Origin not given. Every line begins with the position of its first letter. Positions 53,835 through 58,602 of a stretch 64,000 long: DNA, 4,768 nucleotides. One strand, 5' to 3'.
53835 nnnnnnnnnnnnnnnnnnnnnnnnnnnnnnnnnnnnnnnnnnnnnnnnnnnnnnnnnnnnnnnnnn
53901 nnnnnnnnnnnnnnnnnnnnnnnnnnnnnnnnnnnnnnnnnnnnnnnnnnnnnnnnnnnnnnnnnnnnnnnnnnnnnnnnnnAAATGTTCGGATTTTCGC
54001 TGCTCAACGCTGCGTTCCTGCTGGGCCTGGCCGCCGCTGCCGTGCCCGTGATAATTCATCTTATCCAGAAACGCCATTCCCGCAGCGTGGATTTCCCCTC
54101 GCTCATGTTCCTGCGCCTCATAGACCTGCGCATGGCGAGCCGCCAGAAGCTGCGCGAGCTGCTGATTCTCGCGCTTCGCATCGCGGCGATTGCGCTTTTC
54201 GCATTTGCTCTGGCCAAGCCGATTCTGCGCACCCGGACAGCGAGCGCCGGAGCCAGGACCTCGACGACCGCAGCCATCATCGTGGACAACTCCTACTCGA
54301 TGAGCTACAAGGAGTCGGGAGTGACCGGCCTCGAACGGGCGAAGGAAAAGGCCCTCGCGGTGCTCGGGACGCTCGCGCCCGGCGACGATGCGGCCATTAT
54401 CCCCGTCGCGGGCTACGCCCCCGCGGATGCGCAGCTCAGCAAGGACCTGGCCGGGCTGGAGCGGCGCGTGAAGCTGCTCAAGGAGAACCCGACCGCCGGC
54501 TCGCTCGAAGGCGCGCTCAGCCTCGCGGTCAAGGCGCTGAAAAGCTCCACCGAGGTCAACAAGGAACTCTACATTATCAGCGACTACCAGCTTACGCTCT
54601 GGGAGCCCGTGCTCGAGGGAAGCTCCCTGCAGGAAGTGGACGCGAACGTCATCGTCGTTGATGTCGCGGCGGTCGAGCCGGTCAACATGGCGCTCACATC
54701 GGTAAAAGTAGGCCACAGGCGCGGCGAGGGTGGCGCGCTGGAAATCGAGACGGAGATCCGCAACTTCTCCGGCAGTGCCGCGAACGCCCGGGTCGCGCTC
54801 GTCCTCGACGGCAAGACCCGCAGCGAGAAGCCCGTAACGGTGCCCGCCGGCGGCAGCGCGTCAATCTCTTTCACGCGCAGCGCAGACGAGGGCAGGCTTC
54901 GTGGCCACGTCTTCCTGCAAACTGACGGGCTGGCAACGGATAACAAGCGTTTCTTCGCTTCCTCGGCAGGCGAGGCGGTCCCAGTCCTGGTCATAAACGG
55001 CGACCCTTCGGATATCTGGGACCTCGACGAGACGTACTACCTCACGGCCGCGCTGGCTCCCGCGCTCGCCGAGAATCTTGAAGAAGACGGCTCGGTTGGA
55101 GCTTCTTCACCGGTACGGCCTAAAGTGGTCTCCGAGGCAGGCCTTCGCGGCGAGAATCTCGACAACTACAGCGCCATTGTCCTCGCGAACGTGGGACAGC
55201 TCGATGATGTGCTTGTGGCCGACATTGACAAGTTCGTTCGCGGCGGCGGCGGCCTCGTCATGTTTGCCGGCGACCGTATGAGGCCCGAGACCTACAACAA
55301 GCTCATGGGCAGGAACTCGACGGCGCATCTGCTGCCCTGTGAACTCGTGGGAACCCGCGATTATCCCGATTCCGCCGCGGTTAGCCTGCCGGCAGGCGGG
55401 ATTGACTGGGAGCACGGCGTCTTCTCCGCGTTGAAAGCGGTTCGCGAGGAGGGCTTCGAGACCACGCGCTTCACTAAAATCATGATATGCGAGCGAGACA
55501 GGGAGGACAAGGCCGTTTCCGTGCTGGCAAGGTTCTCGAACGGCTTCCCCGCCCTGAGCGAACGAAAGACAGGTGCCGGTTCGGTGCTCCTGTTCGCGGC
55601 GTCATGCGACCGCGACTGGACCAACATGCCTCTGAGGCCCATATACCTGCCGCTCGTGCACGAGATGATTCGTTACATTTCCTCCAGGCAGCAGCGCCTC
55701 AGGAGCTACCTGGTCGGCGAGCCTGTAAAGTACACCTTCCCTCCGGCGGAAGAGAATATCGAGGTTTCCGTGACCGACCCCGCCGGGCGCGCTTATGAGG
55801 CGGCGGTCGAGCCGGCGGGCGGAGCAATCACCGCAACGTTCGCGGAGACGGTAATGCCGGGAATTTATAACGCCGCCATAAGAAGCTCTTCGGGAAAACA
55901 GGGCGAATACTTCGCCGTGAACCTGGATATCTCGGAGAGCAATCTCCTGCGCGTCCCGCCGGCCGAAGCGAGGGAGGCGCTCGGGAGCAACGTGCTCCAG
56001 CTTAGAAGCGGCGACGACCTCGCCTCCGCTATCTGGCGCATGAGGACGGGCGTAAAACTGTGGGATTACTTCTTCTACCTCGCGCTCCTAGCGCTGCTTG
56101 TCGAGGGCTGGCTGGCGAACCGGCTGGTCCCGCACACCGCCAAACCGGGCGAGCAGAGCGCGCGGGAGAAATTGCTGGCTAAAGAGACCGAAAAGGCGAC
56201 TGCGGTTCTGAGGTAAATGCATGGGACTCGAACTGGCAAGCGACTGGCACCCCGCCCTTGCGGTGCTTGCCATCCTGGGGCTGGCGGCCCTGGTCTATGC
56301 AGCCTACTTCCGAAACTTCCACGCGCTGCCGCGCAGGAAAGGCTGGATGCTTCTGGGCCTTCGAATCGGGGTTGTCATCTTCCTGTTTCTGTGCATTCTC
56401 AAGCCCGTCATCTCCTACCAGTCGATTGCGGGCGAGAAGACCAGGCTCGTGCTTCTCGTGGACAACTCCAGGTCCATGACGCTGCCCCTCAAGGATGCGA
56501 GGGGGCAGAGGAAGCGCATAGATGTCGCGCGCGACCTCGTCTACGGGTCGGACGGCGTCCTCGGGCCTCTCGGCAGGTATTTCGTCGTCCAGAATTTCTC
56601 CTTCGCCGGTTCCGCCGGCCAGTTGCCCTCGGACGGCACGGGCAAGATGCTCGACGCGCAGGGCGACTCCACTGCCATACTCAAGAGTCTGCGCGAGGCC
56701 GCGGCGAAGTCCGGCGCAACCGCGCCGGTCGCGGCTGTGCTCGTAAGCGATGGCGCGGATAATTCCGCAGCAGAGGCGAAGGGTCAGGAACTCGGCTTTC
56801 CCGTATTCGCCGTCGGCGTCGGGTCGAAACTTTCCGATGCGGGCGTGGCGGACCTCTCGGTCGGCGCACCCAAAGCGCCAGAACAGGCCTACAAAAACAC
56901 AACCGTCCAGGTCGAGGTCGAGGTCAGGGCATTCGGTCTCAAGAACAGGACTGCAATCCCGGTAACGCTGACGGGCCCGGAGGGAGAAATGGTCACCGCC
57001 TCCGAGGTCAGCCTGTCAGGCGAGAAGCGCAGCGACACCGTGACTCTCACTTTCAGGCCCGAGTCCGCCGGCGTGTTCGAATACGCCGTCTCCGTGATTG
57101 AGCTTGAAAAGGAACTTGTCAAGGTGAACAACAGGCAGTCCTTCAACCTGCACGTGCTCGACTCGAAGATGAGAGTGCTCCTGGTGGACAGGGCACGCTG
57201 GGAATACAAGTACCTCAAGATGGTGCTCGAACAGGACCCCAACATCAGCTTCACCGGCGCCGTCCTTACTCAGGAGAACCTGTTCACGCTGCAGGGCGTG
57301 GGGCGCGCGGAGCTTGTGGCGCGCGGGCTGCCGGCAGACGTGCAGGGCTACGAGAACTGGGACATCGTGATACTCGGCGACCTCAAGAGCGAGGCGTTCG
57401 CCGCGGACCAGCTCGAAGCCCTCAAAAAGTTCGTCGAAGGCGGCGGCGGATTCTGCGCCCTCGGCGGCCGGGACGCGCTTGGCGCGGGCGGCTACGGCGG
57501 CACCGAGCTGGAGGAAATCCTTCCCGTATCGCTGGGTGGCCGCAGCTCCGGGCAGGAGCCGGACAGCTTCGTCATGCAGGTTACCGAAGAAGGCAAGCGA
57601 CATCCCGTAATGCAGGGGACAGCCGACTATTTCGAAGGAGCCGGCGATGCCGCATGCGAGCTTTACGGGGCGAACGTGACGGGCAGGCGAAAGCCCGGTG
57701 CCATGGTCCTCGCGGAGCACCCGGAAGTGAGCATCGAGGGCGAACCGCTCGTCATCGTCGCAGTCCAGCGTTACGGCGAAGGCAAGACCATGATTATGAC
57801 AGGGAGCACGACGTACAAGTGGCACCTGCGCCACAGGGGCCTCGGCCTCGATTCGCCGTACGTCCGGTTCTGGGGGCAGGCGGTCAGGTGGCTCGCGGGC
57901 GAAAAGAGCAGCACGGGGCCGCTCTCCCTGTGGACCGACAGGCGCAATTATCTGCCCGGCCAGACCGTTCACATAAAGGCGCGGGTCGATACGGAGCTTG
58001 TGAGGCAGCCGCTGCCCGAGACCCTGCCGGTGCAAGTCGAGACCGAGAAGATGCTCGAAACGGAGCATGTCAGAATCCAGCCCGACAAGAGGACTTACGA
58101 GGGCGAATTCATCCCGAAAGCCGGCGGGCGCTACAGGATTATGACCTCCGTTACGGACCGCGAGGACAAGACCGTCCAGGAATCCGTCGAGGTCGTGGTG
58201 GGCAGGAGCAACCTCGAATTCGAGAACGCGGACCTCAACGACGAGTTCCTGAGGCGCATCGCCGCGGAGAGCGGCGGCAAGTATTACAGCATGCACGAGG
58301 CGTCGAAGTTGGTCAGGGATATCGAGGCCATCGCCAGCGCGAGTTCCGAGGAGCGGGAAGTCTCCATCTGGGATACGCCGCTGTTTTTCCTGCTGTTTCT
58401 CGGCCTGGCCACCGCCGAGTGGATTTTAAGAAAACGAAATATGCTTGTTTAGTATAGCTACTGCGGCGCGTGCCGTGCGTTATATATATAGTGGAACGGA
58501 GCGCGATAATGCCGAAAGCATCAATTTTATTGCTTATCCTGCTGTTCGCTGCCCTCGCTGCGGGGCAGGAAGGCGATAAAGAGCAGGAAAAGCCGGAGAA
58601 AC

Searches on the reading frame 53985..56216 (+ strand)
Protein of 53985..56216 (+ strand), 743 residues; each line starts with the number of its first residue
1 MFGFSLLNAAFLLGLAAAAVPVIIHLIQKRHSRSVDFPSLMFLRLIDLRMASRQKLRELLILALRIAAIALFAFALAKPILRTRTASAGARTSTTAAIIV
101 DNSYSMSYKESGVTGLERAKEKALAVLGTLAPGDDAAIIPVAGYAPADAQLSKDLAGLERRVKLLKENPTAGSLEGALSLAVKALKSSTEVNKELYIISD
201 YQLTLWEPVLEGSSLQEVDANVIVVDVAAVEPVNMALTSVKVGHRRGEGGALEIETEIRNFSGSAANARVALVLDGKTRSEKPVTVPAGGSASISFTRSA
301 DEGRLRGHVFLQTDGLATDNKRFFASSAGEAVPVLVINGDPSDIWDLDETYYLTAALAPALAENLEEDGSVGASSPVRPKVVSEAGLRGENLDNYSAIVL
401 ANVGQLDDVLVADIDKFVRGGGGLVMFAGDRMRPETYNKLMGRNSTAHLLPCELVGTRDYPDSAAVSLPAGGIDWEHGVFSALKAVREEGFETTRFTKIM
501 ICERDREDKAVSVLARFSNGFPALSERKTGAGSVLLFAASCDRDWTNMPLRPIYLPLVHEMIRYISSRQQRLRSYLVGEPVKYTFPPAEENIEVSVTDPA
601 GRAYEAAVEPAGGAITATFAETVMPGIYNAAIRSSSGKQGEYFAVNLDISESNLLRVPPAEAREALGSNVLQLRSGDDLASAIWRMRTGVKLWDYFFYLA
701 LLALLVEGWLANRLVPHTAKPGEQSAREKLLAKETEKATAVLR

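Call 5: search_protein_families(library=pfam, proteins=[window:53985-56216:+], max_evalue=0.01)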
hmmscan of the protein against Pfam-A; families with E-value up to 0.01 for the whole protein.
window:53985-56216:+ (743 aa): 3 families
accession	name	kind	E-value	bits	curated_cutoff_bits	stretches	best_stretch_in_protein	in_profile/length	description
PF07584.16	BatA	-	4.8e-15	56.2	25.9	1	4-79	2-77/77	Aerotolerance regulator N-terminal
PF13519.12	VWA_2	-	4.7e-10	40.5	27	1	98-200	3-105/107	von Willebrand factor type A domain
PF06283.17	ThuA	-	0.0034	18.1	33.4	1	384-451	39-110/209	Trehalose utilisation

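Call 34: search_protein_families(library=ncbifam, proteins=[window:53985-56216:+], max_evalue=0.001)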
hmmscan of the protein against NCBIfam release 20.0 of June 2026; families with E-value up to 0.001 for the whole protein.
window:53985-56216:+ (743 aa): 1 family
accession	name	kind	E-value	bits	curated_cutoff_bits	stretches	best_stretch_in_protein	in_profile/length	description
TIGR02226.1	two_anch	domain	1.8e-20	73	23.05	1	5-84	2-81/82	N-terminal double-transmembrane domain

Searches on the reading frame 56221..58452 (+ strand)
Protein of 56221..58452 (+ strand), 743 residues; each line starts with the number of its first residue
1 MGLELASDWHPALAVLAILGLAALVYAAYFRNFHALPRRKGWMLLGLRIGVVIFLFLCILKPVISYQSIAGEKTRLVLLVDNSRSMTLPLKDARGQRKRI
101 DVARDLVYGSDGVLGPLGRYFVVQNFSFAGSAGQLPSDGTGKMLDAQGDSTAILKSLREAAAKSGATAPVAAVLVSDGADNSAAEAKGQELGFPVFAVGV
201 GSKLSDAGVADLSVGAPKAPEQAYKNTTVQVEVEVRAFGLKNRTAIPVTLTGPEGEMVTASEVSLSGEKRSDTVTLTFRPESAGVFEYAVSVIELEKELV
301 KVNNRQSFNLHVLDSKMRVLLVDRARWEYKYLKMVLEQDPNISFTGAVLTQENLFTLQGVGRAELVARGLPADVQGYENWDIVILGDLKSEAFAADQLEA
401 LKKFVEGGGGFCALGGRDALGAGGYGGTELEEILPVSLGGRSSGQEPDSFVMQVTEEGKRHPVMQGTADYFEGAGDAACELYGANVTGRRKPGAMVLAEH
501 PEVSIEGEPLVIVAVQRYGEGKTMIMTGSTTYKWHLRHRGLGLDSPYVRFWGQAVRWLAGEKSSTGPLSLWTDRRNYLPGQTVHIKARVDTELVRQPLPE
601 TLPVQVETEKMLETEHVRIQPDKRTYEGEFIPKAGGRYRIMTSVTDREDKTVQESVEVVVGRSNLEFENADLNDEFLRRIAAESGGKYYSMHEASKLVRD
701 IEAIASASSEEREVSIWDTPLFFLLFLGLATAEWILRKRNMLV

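Call 5: search_protein_families(library=pfam, proteins=[window:56221-58452:+], max_evalue=0.01)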
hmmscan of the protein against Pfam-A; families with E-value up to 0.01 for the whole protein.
window:56221-58452:+ (743 aa): 6 families
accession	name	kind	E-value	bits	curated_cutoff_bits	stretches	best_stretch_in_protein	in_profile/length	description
PF07090.17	GATase1_like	-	4.7e-08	33.3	27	1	366-558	53-245/247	Putative glutamine amidotransferase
PF24157.1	DUF7408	-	0.00019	21.9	27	1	377-451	35-102/174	Domain of unknown function (DUF7408)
PF01835.25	MG2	-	0.00024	21.9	32.8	1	570-658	4-96/96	MG2 domain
PF00630.25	Filamin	-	0.00063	21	26.9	0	226-291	20-81/93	Filamin/ABP280 repeat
PF06283.17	ThuA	-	0.0083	16.8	33.4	0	382-534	53-193/209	Trehalose utilisation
PF07705.17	CARDB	-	0.0086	16.7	22.7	0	210-292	2-83/101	CARDB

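Call 34: search_protein_families(library=ncbifam, proteins=[window:56221-58452:+], max_evalue=0.001)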
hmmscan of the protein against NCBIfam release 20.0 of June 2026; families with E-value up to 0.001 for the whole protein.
window:56221-58452:+ (743 aa): 0 families
